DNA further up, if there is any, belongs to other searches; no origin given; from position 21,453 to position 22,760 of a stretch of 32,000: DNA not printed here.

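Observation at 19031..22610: ATPase-subtilase pair with IetAS-like architecture, intact catalytic motifs and a large unassigned N-terminal region on the protease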

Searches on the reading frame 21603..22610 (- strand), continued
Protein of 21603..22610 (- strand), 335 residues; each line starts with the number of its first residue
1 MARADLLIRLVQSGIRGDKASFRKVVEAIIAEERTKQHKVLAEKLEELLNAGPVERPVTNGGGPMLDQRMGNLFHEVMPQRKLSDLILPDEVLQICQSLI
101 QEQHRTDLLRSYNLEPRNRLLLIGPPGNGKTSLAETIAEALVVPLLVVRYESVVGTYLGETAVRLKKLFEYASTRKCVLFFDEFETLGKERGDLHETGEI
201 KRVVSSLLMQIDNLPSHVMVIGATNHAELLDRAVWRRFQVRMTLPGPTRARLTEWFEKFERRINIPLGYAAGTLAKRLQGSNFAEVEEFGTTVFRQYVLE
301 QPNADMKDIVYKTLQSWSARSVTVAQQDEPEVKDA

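Call 90: get_annotated_region(hit=H2, flank=6000)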
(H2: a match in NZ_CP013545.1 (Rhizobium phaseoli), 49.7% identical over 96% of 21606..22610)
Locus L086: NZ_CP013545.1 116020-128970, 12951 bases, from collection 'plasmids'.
description: Rhizobium phaseoli strain R620 plasmid pRphaR620c, complete sequence
organism: Rhizobium phaseoli (NCBI taxid 396)
taxonomy: Bacteria; Pseudomonadota; Alphaproteobacteria; Hyphomicrobiales; Rhizobiaceae; Rhizobium; Rhizobium phaseoli
host: -; source: Phaseolus vulgaris,Whole organism,Legume rhizosphere,legume-root nodule; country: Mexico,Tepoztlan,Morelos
typing (MOB-suite, as given by PLSDB): non-mobilizable
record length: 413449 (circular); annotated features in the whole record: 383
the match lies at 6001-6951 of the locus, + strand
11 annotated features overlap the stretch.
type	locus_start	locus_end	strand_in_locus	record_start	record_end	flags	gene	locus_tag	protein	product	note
CDS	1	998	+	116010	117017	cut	-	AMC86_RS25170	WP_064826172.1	ABC transporter permease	GO:0055085 - transmembrane transport [Evidence IEA]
CDS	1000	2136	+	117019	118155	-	-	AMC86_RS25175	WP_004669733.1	ABC transporter permease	-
CDS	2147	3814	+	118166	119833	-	-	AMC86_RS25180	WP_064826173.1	ABC transporter ATP-binding protein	-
CDS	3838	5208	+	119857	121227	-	-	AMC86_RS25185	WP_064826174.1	alpha-glucosidase/alpha-galactosidase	-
CDS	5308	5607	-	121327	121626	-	-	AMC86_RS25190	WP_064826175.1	hypothetical protein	-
CDS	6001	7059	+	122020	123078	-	-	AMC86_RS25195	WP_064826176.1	ATP-binding protein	-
CDS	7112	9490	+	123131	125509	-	-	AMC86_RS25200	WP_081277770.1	S8 family peptidase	-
CDS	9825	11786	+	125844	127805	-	-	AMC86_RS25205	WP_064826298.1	elongation factor G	-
CDS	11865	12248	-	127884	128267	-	-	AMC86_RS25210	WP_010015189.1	type II toxin-antitoxin system VapC family toxin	-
CDS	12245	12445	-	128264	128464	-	-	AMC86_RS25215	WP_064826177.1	type II toxin-antitoxin system VapB family antitoxin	-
CDS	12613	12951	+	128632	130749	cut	-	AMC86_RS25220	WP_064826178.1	carboxy terminal-processing peptidase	-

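Call 91: get_annotated_region(hit=H32, flank=4500)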
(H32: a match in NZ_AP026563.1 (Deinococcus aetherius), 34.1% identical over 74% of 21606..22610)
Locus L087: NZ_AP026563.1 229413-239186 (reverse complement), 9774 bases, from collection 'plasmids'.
description: Deinococcus aetherius strain ST0316 plasmid pDAETH-3, complete sequence
organism: Deinococcus aetherius (NCBI taxid 200252)
taxonomy: Bacteria; Deinococcota; Deinococci; Deinococcales; Deinococcaceae; Deinococcus; Deinococcus aetherius
host: -; source: -; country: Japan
typing (MOB-suite, as given by PLSDB): non-mobilizable
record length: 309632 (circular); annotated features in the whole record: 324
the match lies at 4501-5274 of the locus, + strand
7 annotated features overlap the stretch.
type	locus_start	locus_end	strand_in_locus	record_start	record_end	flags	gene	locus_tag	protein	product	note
CDS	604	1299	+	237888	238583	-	-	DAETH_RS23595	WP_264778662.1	transposase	-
CDS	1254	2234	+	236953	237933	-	-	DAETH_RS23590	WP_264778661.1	transposase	-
CDS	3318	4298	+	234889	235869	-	-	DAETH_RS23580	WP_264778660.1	LysM peptidoglycan-binding domain-containing protein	-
CDS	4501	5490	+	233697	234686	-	-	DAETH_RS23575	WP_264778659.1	ATP-binding protein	-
CDS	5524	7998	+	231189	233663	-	-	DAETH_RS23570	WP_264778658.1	S8 family peptidase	-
CDS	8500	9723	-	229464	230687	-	-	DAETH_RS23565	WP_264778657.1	MFS transporter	GO:0055085 - transmembrane transport [Evidence IEA]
CDS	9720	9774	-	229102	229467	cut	-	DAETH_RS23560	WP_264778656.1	metalloregulator ArsR/SmtB family transcription factor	GO:0006355 - regulation of DNA-templated transcription [Evidence IEA]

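Call 92: get_annotated_region(hit=H7, flank=4500)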
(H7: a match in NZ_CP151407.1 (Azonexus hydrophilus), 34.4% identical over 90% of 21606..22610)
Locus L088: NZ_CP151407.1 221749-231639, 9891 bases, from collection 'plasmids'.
description: Azonexus hydrophilus strain NCP973 plasmid unnamed1, complete sequence
organism: Azonexus hydrophilus (NCBI taxid 418702)
taxonomy: Bacteria; Pseudomonadota; Betaproteobacteria; Rhodocyclales; Azonexaceae; Azonexus; Azonexus hydrophilus
host: -; source: metagenomic assembly,groundwater; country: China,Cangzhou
typing (MOB-suite, as given by PLSDB): non-mobilizable
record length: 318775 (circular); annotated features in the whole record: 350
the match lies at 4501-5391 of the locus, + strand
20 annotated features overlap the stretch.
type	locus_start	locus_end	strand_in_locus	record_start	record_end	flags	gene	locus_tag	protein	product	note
CDS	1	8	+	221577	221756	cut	-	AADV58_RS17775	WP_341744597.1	hypothetical protein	-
CDS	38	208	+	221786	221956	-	-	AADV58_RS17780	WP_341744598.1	hypothetical protein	-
CDS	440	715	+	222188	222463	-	-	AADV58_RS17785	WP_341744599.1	hypothetical protein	-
CDS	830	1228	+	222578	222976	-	-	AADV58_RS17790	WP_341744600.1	hypothetical protein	-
CDS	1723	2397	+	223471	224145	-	-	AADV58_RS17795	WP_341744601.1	site-specific integrase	GO:0015074 - DNA integration [Evidence IEA]; GO:0006310 - DNA recombination [Evidence IEA]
CDS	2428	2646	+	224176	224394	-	-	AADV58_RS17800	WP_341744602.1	hypothetical protein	-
CDS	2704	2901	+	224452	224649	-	-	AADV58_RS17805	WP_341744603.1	hypothetical protein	-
CDS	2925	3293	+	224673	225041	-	-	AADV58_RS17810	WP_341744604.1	hypothetical protein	-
CDS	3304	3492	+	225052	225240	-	-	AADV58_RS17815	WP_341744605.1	hypothetical protein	-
CDS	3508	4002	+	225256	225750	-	-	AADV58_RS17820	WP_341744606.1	hypothetical protein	-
CDS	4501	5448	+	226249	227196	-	-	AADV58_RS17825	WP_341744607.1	ATP-binding protein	-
CDS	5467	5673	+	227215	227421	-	-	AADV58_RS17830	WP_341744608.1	hypothetical protein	-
CDS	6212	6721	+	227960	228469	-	-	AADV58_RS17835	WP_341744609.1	hypothetical protein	-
CDS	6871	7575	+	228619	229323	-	-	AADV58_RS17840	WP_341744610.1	hypothetical protein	-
CDS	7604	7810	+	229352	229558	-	-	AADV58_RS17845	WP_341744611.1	hypothetical protein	-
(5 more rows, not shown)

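Call 102: search_protein_families(library=phrogs, proteins=[window:21603-22610:-], max_evalue=0.001)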
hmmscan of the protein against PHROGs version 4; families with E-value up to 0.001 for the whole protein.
window:21603-22610:- (335 aa): 12 families
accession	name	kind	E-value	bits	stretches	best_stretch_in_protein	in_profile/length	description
phrog_3757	-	unknown function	4.3e-80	270.9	1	1-316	1-326/367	-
phrog_10401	-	other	7.5e-28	98.6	1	118-258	461-599/667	ATPase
phrog_9172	-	unknown function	9.1e-21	75.2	1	85-258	82-256/509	-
phrog_30773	-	unknown function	4.7e-17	62.5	1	120-237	199-324/666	-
phrog_8638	-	unknown function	1.2e-12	48.2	1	109-236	297-426/568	-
phrog_7485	-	unknown function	3.4e-10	40.4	1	77-259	186-374/430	-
phrog_4339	-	unknown function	1.9e-08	34.9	0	116-148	51-82/552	-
phrog_168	-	DNA, RNA and nucleotide metabolism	4.9e-08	34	1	82-254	19-168/314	clamp loader of DNA polymerase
phrog_4871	-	other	9.3e-07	28.6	1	113-258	209-366/764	ATP-dependent protease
phrog_15585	-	unknown function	2.3e-05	23.9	1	120-193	352-435/793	-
phrog_5846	-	DNA, RNA and nucleotide metabolism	7.2e-05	23.2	1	81-238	13-145/380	clamp loader of DNA polymerase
phrog_249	-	moron, auxiliary metabolic gene and host takeover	0.00022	21.7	1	66-149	76-159/380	porphyrin biosynthesis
